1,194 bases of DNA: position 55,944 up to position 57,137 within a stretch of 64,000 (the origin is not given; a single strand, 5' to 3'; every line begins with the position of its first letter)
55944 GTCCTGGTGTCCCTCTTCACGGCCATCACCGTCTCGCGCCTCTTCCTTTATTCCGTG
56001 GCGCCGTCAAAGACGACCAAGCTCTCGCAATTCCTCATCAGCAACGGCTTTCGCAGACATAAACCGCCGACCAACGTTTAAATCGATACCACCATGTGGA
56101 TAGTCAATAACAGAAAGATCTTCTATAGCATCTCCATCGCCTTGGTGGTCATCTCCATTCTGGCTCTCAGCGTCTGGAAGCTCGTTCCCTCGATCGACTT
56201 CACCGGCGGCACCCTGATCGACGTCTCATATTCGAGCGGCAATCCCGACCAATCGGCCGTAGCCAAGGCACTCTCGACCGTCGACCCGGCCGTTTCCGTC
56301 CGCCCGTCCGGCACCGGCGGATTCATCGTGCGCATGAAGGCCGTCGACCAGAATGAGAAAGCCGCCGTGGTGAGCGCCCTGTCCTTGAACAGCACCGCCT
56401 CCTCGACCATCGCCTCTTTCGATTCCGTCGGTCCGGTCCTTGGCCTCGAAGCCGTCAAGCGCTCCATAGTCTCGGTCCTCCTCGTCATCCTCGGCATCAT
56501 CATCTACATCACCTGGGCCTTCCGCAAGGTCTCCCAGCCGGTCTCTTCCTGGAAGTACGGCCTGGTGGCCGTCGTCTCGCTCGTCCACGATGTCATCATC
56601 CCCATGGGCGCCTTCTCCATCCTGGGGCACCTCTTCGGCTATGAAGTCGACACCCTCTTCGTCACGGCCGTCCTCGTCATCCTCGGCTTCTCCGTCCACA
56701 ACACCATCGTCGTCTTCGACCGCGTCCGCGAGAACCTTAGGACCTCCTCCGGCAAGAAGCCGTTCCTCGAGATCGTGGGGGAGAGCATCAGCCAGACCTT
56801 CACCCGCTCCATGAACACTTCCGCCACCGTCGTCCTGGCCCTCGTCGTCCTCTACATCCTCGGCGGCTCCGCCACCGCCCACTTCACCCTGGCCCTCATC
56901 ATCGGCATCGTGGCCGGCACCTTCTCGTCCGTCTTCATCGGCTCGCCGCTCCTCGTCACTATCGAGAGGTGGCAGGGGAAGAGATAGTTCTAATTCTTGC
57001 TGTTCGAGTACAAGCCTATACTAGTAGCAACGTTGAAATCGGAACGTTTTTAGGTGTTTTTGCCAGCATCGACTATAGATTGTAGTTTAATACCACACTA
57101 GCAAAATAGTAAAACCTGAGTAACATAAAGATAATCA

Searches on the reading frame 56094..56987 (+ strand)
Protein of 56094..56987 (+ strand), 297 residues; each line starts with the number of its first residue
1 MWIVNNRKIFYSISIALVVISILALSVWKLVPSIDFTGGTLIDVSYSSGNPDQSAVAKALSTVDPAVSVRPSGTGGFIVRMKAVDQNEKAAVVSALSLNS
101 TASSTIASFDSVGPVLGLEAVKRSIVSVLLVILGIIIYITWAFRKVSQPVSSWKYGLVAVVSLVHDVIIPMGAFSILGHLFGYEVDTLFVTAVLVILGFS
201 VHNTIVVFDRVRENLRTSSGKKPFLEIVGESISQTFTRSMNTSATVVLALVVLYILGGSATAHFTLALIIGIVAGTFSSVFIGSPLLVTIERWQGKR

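Call 30: find_encoding_contigs(protein=window:56094-56987:+, flank=8000, max_places=10)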
Protein window:56094-56987:+ (297 aa): 23 contigs read that carry it; 9 places shown.
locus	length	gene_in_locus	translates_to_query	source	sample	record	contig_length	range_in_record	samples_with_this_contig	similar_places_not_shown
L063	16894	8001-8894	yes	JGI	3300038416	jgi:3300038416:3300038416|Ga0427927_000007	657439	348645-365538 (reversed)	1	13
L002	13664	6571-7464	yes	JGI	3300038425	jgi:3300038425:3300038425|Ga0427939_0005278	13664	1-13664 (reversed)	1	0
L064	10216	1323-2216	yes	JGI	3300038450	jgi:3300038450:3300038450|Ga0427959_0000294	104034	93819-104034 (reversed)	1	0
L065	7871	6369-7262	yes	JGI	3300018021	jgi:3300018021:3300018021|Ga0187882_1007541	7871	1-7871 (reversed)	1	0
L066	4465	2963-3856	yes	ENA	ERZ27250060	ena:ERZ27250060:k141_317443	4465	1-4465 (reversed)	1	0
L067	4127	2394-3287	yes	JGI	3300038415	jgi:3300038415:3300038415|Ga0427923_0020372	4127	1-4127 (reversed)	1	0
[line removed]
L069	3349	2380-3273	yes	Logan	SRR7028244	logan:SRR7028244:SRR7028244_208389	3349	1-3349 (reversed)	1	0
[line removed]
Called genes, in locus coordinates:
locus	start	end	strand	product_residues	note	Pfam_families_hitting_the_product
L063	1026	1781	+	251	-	-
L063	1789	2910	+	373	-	PF01098:FTSW_RODA_SPOVE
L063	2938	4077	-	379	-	PF13439:Glyco_transf_4, PF13477:Glyco_trans_4_2, PF13579:Glyco_trans_4_4, PF00534:Glycos_transf_1, PF13692:Glyco_trans_1_4, PF13524:Glyco_trans_1_2 (weak)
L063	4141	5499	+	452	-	PF02397:Bac_transf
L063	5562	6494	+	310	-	PF01073:3Beta_HSD, PF01370:Epimerase, PF02719:Polysacc_synt_2, PF04321:RmlD_sub_bind, PF05368:NmrA (weak), PF16363:GDP_Man_Dehyd, PF07993:NAD_binding_4 (faint), PF13460:NAD_binding_10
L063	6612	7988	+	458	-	PF07549:Sec_GG (faint), PF21760:SecD_1st, PF22599:SecDF_P1_head, PF02355:SecD_SecF_C, PF03176:MMPL (weak)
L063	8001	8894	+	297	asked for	PF02355:SecD_SecF_C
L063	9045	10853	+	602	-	PF02463:SMC_N (faint), PF13175:AAA_15, PF13476:AAA_23, PF13304:AAA_21, PF11398:DUF2813 (weak), PF20469:OLD-like_TOPRIM (weak)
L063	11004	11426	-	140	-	-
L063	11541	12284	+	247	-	-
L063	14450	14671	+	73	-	-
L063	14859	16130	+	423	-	PF00266:Aminotran_5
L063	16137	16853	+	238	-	PF01592:NifU_N, PF04324:Fer2_BFD (weak)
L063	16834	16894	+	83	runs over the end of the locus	PF01106:NifU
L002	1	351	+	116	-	?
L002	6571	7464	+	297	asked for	PF02355:SecD_SecF_C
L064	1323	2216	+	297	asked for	PF02355:SecD_SecF_C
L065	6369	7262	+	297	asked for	PF02355:SecD_SecF_C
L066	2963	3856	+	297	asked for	PF02355:SecD_SecF_C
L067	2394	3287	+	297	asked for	PF02355:SecD_SecF_C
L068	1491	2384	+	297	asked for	PF02355:SecD_SecF_C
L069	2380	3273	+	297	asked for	PF02355:SecD_SecF_C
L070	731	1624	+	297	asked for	PF02355:SecD_SecF_C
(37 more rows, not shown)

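Call 33: find_related_loci(query=window:56094-56987:+, collection=metagenome_contigs, flank=7000)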
Query window:56094-56987:+ (297 aa) in metagenome_contigs; peptide patterns used: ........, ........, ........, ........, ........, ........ (x = any residue, [..] = any of these).
105 stretches matched a pattern; 47 encode a relative of the query (tblastn E <= 1e-3); 47 distinct loci.
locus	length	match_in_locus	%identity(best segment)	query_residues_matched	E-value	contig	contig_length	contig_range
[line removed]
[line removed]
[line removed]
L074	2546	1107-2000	66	1-297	3e-137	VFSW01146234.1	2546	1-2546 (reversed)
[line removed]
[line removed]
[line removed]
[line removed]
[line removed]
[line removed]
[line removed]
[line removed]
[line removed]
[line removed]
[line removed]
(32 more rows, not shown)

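Call 82: search_protein_families(library=pfam, proteins=[L071:7919-8320:+, L071:8501-10348:+, L072:1669-2358:+, L072:2721-3194:+, L076:5478-6350:+, L076:6449-7246:+, L076:7688-8074:+, L078:8866-10440:+, L078:11305-12216:-, L078:13213-13479:+], max_evalue=0.001)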
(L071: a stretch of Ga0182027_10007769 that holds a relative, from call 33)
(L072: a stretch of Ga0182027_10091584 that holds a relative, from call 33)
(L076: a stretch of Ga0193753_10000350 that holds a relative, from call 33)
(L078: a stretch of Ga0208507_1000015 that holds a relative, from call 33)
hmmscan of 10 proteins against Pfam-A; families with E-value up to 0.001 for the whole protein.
L071:7919-8320:+ (133 aa): 1 family
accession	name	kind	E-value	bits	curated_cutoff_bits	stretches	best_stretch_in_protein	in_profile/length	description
PF01219.24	DAGK_prokar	-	2.2e-30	104.9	22.3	1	26-126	2-102/102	Prokaryotic diacylglycerol kinase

L071:8501-10348:+ (615 aa): 0 families

L072:1669-2358:+ (229 aa): 1 family
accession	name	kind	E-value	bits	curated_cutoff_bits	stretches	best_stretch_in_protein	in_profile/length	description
PF16715.11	CDPS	-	9.9e-09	35.7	27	1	14-201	13-200/220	Cyclodipeptide synthase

L072:2721-3194:+ (157 aa): 1 family
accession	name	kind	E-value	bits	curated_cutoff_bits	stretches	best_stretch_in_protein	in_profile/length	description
PF10543.14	ORF6N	-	1.1e-16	61.3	27.8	1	21-95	2-76/86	ORF6N domain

L076:5478-6350:+ (290 aa): 2 families
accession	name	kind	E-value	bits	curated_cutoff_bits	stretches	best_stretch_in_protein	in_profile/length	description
PF00984.24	UDPG_MGDP_dh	-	2.9e-24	85.4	25.4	1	185-278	2-92/94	UDP-glucose/GDP-mannose dehydrogenase family, central domain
PF03721.20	UDPG_MGDP_dh_N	-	3.1e-11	43.6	27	1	61-132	74-161/187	UDP-glucose/GDP-mannose dehydrogenase family, NAD binding domain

L076:6449-7246:+ (265 aa): 6 families
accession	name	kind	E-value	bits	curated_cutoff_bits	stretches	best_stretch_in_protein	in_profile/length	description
PF13424.12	TPR_12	-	2e-07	31.5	30.1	0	219-244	8-33/77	Tetratricopeptide repeat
PF13174.12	TPR_6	-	2.3e-07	31.5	26.3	0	220-244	6-30/33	Tetratricopeptide repeat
PF14559.12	TPR_19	-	2.1e-06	28.4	25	0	98-153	2-57/68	Tetratricopeptide repeat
PF13428.12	TPR_14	-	2.1e-06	28.3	23.5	0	122-157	2-37/44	Tetratricopeptide repeat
PF07719.23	TPR_2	-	3.6e-06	27.1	27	0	220-240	7-27/34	Tetratricopeptide repeat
PF23914.1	TPR_CcmH_CycH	-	0.00027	21.2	42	0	93-137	56-100/158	Cytochrome c-type biogenesis protein H TPR domain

L076:7688-8074:+ (128 aa): 1 family
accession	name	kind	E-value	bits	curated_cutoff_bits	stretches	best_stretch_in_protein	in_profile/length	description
PF10543.14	ORF6N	-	1.8e-36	124.8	27.8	1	17-100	2-86/86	ORF6N domain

L078:8866-10440:+ (524 aa): 12 families
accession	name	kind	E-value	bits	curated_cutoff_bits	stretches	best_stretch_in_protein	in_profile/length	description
PF00005.33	ABC_tran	-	6.2e-42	143.9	25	2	40-186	1-137/137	ABC transporter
PF13304.12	AAA_21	-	7.2e-18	66.1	27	2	133-217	214-303/304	AAA domain, putative AbiEii toxin, Type IV TA system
PF13555.12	AAA_29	-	3.1e-09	36.9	27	0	348-372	16-40/61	P-loop containing region of AAA domain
PF02463.25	SMC_N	-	1e-08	35.4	40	0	53-220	27-205/220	RecF/RecN/SMC N terminal domain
PF03266.21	NTPase_1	-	3.3e-07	30.8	23.9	1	356-417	1-62/168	NTPase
PF03193.22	RsgA_GTPase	-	6.7e-07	29.7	30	0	334-379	88-131/174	RsgA GTPase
PF13191.12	AAA_16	-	1.2e-06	29.6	32.6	0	350-386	20-52/167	AAA ATPase domain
PF13476.12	AAA_23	-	4.1e-06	28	27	0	354-390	19-55/201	AAA domain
PF20720.3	nSTAND3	-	1.5e-05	25.2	27.2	0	346-375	9-38/155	Novel STAND NTPase 3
PF13401.12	AAA_22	-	2e-05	25.4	27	0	353-390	4-33/130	AAA domain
PF12775.13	AAA_7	-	0.00014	21.9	25.8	0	345-381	24-60/181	P-loop containing dynein motor region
PF01078.27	Mg_chelatase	-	0.00077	19.4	20.3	0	336-386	4-54/207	Magnesium chelatase, subunit ChlI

L078:11305-12216:- (303 aa): 2 families
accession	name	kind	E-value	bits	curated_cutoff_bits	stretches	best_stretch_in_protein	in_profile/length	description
PF00849.27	PseudoU_synth_2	-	3.5e-07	31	26.8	1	136-208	2-83/152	RNA pseudouridylate synthase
PF01479.30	S4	-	5.7e-05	23.2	22.8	1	78-123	1-48/48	S4 domain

L078:13213-13479:+ (88 aa): 1 family
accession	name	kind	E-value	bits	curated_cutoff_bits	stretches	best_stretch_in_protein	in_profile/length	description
PF01541.30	GIY-YIG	-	1.7e-18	67.1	22.6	1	1-74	1-76/78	GIY-YIG catalytic domain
